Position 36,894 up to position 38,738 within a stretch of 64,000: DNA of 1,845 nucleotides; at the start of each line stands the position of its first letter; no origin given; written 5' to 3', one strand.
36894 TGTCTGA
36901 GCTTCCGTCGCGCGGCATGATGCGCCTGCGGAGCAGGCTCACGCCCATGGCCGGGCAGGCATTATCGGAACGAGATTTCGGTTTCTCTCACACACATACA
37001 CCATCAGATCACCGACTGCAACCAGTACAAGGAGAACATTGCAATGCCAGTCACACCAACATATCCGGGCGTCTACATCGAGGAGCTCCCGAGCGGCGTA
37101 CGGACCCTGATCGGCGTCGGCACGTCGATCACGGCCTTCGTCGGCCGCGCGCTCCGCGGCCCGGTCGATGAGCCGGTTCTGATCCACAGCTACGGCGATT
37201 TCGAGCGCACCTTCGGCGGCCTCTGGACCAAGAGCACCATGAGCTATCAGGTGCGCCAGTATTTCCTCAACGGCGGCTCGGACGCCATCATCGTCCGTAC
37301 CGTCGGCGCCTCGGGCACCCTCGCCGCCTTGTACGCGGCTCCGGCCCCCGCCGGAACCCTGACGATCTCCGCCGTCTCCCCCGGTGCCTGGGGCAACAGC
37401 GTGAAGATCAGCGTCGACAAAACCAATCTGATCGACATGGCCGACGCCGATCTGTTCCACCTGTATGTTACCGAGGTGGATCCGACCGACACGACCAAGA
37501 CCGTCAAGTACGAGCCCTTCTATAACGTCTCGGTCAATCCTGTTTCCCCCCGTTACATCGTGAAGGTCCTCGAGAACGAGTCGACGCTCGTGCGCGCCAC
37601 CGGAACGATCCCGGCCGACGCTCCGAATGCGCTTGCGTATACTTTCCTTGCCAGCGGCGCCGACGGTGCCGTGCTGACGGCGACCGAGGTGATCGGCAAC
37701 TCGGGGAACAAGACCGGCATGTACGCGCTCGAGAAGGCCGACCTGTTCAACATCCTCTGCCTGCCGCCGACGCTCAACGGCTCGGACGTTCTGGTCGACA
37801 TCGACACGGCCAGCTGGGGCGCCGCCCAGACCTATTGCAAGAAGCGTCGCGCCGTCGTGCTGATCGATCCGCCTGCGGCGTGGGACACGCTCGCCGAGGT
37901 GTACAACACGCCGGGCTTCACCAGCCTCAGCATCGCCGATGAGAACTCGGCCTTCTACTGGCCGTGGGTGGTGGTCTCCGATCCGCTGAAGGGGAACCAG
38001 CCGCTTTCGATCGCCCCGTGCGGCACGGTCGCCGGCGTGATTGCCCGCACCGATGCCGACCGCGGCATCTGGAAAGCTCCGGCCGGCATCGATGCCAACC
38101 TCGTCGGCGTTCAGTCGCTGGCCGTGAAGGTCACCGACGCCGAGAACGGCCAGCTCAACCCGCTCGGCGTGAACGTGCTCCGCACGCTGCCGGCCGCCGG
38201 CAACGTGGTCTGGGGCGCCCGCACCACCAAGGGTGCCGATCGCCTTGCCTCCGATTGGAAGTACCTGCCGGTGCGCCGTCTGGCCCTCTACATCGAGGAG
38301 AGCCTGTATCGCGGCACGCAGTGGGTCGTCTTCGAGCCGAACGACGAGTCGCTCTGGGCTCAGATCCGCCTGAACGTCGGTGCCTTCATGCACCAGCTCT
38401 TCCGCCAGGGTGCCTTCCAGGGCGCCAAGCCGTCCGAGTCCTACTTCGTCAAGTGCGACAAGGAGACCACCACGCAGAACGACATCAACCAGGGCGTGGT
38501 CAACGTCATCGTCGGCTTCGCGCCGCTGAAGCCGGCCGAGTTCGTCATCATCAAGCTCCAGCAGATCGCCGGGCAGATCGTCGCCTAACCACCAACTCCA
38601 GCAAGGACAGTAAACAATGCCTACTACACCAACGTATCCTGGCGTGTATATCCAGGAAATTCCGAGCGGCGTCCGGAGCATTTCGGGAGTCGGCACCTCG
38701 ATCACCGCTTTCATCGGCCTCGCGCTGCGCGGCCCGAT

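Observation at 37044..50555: Array of eight tandem contractile-sheath paralogues with DNA-level homogenised termini and divergent central domains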

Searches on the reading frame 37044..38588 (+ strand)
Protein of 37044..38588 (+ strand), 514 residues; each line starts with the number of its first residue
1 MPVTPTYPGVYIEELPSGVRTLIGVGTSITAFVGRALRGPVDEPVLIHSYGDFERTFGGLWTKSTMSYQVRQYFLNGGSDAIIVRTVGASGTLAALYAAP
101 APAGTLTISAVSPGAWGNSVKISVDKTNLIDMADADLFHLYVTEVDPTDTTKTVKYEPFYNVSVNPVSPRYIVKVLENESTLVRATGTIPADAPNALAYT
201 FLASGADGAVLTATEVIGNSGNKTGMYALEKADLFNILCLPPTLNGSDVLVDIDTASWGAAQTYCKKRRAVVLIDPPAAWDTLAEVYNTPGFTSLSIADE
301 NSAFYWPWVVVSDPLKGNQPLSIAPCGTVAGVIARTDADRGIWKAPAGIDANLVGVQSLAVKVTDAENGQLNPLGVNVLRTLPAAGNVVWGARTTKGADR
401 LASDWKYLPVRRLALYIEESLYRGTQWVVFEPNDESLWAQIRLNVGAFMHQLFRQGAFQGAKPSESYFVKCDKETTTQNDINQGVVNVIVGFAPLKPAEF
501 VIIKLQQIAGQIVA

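Call 4: search_protein_families(library=pfam, proteins=[window:37044-38588:+])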
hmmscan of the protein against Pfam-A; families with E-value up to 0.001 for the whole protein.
window:37044-38588:+ (514 aa): 2 families
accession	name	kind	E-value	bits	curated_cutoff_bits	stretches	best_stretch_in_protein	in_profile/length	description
PF17482.7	Phage_sheath_1C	-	5.8e-13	49.2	26.9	1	403-506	4-102/104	Phage tail sheath C-terminal domain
PF04984.19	Phage_sheath_1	-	3.5e-09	37.1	31.4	1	223-395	9-168/168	Phage tail sheath protein subtilisin-like domain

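Call 11: find_encoding_contigs(protein=window:37044-38588:+, flank=10000, max_places=6)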
Protein window:37044-38588:+ (514 aa): no gene with exactly this product is on record in the collection.

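Call 14: find_related_loci(query=A1, collection=genome_contigs, flank=10000)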
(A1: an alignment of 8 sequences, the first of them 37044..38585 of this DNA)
Query A1 (514 aa) in genome_contigs; peptide patterns used: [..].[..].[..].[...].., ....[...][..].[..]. (x = any residue, [..] = any of these).
599 stretches matched a pattern (row limit reached: there are more); 585 encode a relative of the query (tblastn E <= 1e-3); the best 80 are kept; 80 distinct loci.
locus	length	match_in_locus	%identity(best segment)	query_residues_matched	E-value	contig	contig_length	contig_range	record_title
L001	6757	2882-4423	59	1-512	0e+0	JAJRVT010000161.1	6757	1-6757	MAG: Chloroflexota bacterium isolate Dive96_bin10.65 k141_1819292, whole genome shotgun sequence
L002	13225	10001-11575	57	1-512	0e+0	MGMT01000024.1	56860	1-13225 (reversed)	MAG: Chloroflexi bacterium RBG_13_51_52 RBG_13_scaffold_1541, whole genome shotgun sequence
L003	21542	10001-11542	57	1-512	0e+0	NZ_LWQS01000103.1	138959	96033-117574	Chloroflexus islandicus strain isl-2 NODE_7_length_138959_cov_27.4069_ID_5923, whole genome shotgun sequence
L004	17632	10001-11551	57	3-512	0e+0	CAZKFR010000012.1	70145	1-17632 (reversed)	MAG TPA_asm: uncultured Rhodothermaceae bacterium isolate SRP162660_co1_314 genome assembly, contig: NODE_43_length_7014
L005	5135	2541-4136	57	1-512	0e+0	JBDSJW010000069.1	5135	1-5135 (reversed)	MAG: Candidatus Kapaibacterium sp. isolate cluster1_bin.331 k127_1467926, whole genome shotgun sequence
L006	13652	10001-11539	57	1-512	0e+0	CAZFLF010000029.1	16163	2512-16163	MAG TPA_asm: uncultured Pirellulaceae bacterium isolate SRP136066_co1_133 genome assembly, contig: NODE_3863_length_1616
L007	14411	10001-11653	54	1-511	0e+0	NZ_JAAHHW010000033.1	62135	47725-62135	MAG: Moorena sp. SIO3I8 3I8_NODE_33, whole genome shotgun sequence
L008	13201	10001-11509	56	1-514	0e+0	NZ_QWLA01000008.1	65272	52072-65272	Calidithermus roseus strain NBRC 110900 contig_8, whole genome shotgun sequence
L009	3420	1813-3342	58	1-511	0e+0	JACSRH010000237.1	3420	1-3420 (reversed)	MAG: Caldilineaceae bacterium isolate CH5 contig-70_38729, whole genome shotgun sequence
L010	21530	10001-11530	58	1-511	0e+0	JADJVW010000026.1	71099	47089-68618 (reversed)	MAG: Candidatus Caldilinea saccharophila isolate Hjor_MAXAC.079_sub tig00008861-10-704660, whole genome shotgun sequence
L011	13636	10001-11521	58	1-514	0e+0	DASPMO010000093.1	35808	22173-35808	MAG TPA_asm: Thermoanaerobaculia bacterium isolate SMAG_U12094 k141_328887, whole genome shotgun sequence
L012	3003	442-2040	55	1-512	0e+0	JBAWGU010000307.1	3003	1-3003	MAG: Pyrinomonadaceae bacterium isolate MFD04555_ilm_asm_bin4 k127_15587, whole genome shotgun sequence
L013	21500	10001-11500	54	1-511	0e+0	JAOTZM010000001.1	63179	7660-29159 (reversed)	MAG: Nitrosopumilus sp. isolate 21_July_SF_Bin12 21_July_SF_Bin12_scaffold_1_c2, whole genome shotgun sequence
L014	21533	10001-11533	57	1-512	0e+0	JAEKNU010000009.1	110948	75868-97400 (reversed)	MAG: Chloroflexota bacterium isolate bin_128 NODE_195_length_110948_cov_21.997547, whole genome shotgun sequence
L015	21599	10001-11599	52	1-514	0e+0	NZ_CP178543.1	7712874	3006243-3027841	Capilliphycus salinus ALCB114379 voucher ALCB 114379 chromosome, complete genome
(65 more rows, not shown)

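Call 16: find_homologous_proteins(query=window:37044-38585:+, max_evalue=1e-50)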
Query window:37044-38585:+ (514 aa): 8000 proteins with E <= 1e-50 among 8000 candidates; the best 120 are listed.
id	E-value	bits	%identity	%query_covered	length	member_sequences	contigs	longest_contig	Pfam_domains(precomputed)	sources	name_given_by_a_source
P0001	0.0e+0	1160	100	100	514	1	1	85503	PF04984.20,PF17482.8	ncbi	-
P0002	4.7e-211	720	63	100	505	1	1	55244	PF04984.20,PF17482.8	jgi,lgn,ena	-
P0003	6.4e-201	686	61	100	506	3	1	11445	PF04984.20,PF17482.8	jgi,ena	jgi:phage tail sheath protein FI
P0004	2.4e-199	681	60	100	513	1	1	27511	PF04984.20,PF17482.8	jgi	jgi:Bacteriophage tail sheath protein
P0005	5.4e-199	680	60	100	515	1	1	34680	PF04984.20,PF17482.8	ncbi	ncbi:MAG TPA: phage tail sheath subtilisin-like domain-containing protein [Longimicrobiales bacteriu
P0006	1.3e-198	679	60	100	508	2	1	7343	PF04984.20,PF17482.8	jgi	jgi:phage tail sheath protein FI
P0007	1.6e-198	679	60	100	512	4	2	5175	PF04984.20,PF17482.8,PF17481.8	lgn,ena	-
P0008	2.4e-198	678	59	100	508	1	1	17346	PF04984.20,PF17482.8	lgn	-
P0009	3.8e-198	677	59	100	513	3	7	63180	PF04984.20,PF17482.8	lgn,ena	-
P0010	3.9e-198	677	59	100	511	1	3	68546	PF04984.20,PF17482.8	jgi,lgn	jgi:uncharacterized protein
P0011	5.2e-198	677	59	100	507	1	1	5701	PF04984.20,PF17482.8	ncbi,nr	ncbi:MAG: phage tail sheath C-terminal domain-containing protein [Synechococcales bacterium]|nr:phag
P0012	1.2e-197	676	61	100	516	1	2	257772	PF04984.20,PF17482.8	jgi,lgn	-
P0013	1.5e-197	675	60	100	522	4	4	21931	PF04984.20,PF17482.8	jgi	jgi:phage tail sheath protein FI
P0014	1.8e-197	675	59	100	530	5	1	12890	PF04984.20,PF17482.8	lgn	-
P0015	2.2e-197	675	59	100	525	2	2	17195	PF04984.20,PF17482.8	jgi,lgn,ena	-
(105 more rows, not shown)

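Call 18: find_encoding_contigs(protein=P0123, flank=10000, max_places=6)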
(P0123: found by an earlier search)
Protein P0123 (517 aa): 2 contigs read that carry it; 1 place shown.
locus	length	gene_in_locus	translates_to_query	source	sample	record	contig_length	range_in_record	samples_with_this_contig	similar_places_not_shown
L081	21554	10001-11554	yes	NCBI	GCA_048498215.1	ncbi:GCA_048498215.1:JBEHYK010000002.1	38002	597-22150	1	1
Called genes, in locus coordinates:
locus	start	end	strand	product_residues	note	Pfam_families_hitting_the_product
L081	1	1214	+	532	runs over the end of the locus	PF04984:Phage_sheath_1, PF17482:Phage_sheath_1C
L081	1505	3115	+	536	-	PF04984:Phage_sheath_1, PF17482:Phage_sheath_1C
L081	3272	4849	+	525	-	PF04984:Phage_sheath_1, PF17482:Phage_sheath_1C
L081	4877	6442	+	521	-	PF04984:Phage_sheath_1, PF17482:Phage_sheath_1C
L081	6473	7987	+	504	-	PF04984:Phage_sheath_1, PF17482:Phage_sheath_1C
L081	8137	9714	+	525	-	PF04984:Phage_sheath_1 (weak)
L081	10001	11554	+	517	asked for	PF04984:Phage_sheath_1, PF17482:Phage_sheath_1C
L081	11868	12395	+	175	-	PF06841:Phage_T4_gp19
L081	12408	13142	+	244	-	PF12322:T4_baseplate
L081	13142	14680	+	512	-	-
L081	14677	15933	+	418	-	PF14065:Pvc16_N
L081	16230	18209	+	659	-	PF22977:WHD, PF00004:AAA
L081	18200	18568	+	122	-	-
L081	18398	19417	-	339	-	-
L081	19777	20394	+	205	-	PF19266:CIS_tube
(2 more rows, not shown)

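Call 19: find_encoding_contigs(protein=P0124, flank=10000, max_places=8)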
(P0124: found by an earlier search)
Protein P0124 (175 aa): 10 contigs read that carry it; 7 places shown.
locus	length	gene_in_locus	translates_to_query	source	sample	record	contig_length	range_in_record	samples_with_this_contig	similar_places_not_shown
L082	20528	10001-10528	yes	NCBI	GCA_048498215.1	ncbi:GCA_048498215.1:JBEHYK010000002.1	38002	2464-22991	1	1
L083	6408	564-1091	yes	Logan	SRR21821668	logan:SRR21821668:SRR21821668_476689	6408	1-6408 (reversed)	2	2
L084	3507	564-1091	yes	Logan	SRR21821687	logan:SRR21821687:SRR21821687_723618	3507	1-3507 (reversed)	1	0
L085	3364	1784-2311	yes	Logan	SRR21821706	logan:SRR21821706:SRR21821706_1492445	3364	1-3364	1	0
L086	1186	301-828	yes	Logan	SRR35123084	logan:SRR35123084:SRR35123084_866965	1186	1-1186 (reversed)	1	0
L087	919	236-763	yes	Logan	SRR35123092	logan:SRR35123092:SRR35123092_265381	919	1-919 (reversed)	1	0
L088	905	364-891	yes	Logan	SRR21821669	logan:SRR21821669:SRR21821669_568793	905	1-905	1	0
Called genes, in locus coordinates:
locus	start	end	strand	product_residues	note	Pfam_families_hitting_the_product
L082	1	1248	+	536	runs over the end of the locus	PF04984:Phage_sheath_1, PF17482:Phage_sheath_1C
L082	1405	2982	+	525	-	PF04984:Phage_sheath_1, PF17482:Phage_sheath_1C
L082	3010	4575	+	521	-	PF04984:Phage_sheath_1, PF17482:Phage_sheath_1C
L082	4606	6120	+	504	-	PF04984:Phage_sheath_1, PF17482:Phage_sheath_1C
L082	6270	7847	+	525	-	PF04984:Phage_sheath_1 (weak)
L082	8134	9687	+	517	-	PF04984:Phage_sheath_1, PF17482:Phage_sheath_1C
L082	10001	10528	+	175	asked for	PF06841:Phage_T4_gp19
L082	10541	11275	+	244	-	PF12322:T4_baseplate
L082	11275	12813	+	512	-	-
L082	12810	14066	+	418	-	PF14065:Pvc16_N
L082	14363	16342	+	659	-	PF22977:WHD, PF00004:AAA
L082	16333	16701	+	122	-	-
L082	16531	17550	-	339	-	-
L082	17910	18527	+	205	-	PF19266:CIS_tube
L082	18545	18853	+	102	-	-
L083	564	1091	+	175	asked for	PF06841:Phage_T4_gp19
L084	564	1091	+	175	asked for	PF06841:Phage_T4_gp19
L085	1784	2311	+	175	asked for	PF06841:Phage_T4_gp19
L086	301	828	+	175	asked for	PF06841:Phage_T4_gp19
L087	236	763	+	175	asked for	PF06841:Phage_T4_gp19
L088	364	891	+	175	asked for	PF06841:Phage_T4_gp19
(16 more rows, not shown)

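Call 26: search_solved_structures(query=window:37044-38585:+, max_evalue=0.001)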
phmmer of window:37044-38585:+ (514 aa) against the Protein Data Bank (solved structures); distinct sequences matched with E-value up to 0.001: 21.
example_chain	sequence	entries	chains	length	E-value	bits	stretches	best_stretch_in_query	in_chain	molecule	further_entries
8bky_A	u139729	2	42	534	3.7e-77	263.2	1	7-509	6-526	Phage tail sheath protein | Phage tail sheath family protein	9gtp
9ezm_A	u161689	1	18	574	3.1e-74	253.5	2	206-508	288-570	Phage tail sheath protein FI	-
8bl4_V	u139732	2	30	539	3.1e-74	253.5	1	7-509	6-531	Phage tail sheath family protein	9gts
6rao_D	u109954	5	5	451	3.4e-47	164.3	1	318-508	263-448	Afp3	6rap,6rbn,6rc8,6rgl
9qgl_3A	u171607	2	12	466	8.9e-46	159.6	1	323-508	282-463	Phage tail sheath family protein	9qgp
6j0b_A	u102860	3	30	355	4.5e-44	154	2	301-507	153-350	Pvc2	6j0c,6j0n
9qgl_2A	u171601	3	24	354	1.5e-42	149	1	293-508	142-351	Phage tail sheath family protein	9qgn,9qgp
6j0n_t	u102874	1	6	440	4.1e-40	141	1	321-507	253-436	Pvc3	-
7adz_2A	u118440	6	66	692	4.2e-40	140.9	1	320-506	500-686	Putative phage tail sheath protein FI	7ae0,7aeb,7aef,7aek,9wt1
7b5h_AO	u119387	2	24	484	9.5e-39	136.5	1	318-506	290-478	All3325 protein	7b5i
6rao_C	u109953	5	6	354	2.2e-38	135.3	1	305-508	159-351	Afp2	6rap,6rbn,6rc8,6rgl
9r9h_T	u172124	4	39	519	6.4e-32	113.9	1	319-507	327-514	Phage tail sheath family protein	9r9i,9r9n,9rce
9qgl_4A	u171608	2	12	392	3.8e-31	111.4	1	247-505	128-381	Phage tail sheath family protein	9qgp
6j0n_V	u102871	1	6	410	9.2e-30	106.8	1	321-505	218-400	Pvc4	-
6rao_E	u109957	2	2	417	1.2e-24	90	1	223-505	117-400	Afp4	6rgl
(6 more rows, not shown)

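Call 39: predict_structure(alignment_id=A2)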
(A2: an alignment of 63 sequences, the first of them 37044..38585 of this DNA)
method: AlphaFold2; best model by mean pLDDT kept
length: 514 residues; sequences in the alignment: 63
mean_pLDDT: 86.8   pTM: 0.87
mean pLDDT of the five models: 86.8, 86.3, 83.9, 82.9, 81.9
residues with pLDDT >= 90: 309; 70-90: 149; 50-70: 36; < 50: 20
segments of 3 or more residues with pLDDT < 50: 1-15, 511-514
pLDDT, mean of each block of 10 residues (from residue 1): 34 51 68 96 96 95 95 96 93 73 88 94 94 94 93 95 96 96 93 90 90 94 95 93 91 94 94 96 90 89 96 95 97 90 81 95 93 92 92 80 79 88 68 70 85 87 89 78 80 77 75 39
secondary structure, 60 per line:
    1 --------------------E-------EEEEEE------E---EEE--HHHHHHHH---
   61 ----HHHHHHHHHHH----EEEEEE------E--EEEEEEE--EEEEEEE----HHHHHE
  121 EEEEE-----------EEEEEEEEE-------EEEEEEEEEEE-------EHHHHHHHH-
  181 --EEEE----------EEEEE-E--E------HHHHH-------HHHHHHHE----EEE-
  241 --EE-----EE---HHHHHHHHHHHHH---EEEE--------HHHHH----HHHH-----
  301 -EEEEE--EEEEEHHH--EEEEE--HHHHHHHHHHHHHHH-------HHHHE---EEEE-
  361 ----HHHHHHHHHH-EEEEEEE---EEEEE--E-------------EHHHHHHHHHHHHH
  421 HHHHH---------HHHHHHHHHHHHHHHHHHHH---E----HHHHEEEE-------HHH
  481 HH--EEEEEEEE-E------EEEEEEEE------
elements in order: E29-34 E45-47 H50-57 H65-75 E80-85 E95-101 E104-110 H115-119 E120-125 E137-145 E153-163 H172-179 E183-186 E197-201 H213-217 H225-231 E237-239 H255-267 E271-274 H283-287 H292-295 E302-306 E309-313 E319-323 H326-340 H348-351 E356-359 H365-374 E376-382 E386-390 H408-425 H435-454 H463-466 E467-470 H478-482 E485-492 E501-508

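Call 42: fold_search(model_id=the predicted structure, library=pdb)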
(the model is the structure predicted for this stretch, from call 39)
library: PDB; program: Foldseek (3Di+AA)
matches with E <= 10: 509; with E <= 0.001: 111
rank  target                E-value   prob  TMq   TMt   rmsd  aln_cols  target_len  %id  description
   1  9ezm_A                1.9e-39  1.00  0.77  0.81   8.5       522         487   32  CryoEM structure of the contracted sheath in H. borinquense (released 2024-11-27)
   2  9gts_2A               5.6e-27  1.00  0.57  0.81   7.6       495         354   27  Cryo-EM structure of a contractile injection system in Streptomyces coelicolor, the cap portion in extended state. (released 2025-06-18)
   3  8bky_A                2.5e-26  1.00  0.57  0.78   9.6       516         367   29  Cryo-EM structure of a contractile injection system in Streptomyces coelicolor, the contracted sheath shell. (released 2023-03-15)
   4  9gtp_1e               1.2e-25  1.00  0.59  0.84   6.3       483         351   28  Cryo-EM structure of a contractile injection system in Streptomyces coelicolor, the baseplate complex in extended sta (released 2025-06-18)
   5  9gtp_1f               2.4e-25  1.00  0.58  0.84   7.2       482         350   28  Cryo-EM structure of a contractile injection system in Streptomyces coelicolor, the baseplate complex in extended sta (released 2025-06-18)
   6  9gtp_1h               3.3e-25  1.00  0.58  0.84   6.3       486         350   27  Cryo-EM structure of a contractile injection system in Streptomyces coelicolor, the baseplate complex in extended sta (released 2025-06-18)
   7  9gtp_2e               9.1e-25  1.00  0.59  0.85   7.3       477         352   27  Cryo-EM structure of a contractile injection system in Streptomyces coelicolor, the baseplate complex in extended sta (released 2025-06-18)
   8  9gtp_3e               1.3e-23  1.00  0.58  0.81  10.0       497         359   28  Cryo-EM structure of a contractile injection system in Streptomyces coelicolor, the baseplate complex in extended sta (released 2025-06-18)
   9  9mkb_dS               3.0e-23  1.00  0.70  0.57   9.4       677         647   14  Structure of the bacteriophage T4 portal-neck-tail complex (released 2025-12-24)
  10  8bl4_A                3.4e-23  1.00  0.54  0.73   7.1       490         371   29  Cryo-EM structure of a contractile injection system in Streptomyces coelicolor, the sheath-tube module in extended sta (released 2023-03-15)
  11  9qgl_3A               1.0e-22  1.00  0.53  0.65  14.2       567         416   20  Cryo-EM structure of the PlPVC1 baseplate, 6-fold symmetrized (C6), in extended state (released 2025-10-29)
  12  9qgp_3A               2.8e-22  1.00  0.54  0.69  12.0       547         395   21  Cryo-EM structure of the PlPVC1 sheath, 6-fold symmetrized (C6), in contracted state (released 2025-10-29)
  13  7b5h_AO               3.0e-22  1.00  0.55  0.59  13.1       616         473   21  Cryo-EM structure of the contractile injection system base plate from Anabaena PCC7120 (released 2022-02-23)
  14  9mkb_AK               9.9e-22  1.00  0.71  0.56  10.3       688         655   14  Structure of the bacteriophage T4 portal-neck-tail complex (released 2025-12-24)
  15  9f4a_SA               1.6e-21  1.00  0.71  0.57   8.6       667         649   14  Interface between baseplate cup and extended tail tube/sheath of Klebsiella phage KP1 variant vB_Kpn_Lilla1 (released 2025-05-14)
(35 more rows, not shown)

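Call 47: find_encoding_contigs(protein=P0002, flank=10000, max_places=3)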
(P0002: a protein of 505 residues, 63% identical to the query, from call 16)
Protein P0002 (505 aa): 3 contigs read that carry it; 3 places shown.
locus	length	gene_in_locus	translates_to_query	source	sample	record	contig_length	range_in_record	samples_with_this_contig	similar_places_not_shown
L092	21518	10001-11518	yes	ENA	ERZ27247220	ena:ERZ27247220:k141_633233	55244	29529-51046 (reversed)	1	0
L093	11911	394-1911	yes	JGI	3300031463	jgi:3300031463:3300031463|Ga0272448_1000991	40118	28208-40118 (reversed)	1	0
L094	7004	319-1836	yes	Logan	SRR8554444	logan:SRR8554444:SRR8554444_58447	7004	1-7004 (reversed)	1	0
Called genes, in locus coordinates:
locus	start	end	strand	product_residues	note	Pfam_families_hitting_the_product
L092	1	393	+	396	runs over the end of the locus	-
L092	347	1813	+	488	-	PF04932:Wzy_C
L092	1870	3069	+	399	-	PF00534:Glycos_transf_1, PF13692:Glyco_trans_1_4, PF20706:GT4-conflict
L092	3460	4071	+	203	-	PF00535:Glycos_transf_2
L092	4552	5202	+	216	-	-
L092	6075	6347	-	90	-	-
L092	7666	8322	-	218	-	PF13641:Glyco_tranf_2_3 (weak)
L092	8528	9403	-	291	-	PF07021:MetW (weak), PF13489:Methyltransf_23, PF13847:Methyltransf_31, PF08241:Methyltransf_11, PF08242:Methyltransf_12, PF13649:Methyltransf_25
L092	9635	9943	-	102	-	-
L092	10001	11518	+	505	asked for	PF04984:Phage_sheath_1, PF17482:Phage_sheath_1C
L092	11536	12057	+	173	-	PF06841:Phage_T4_gp19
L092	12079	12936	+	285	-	PF12322:T4_baseplate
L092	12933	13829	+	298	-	-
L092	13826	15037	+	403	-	PF14065:Pvc16_N, PF01833:TIG (faint)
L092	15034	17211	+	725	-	PF22977:WHD, PF00004:AAA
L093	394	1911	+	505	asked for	PF04984:Phage_sheath_1, PF17482:Phage_sheath_1C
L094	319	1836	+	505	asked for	PF04984:Phage_sheath_1, PF17482:Phage_sheath_1C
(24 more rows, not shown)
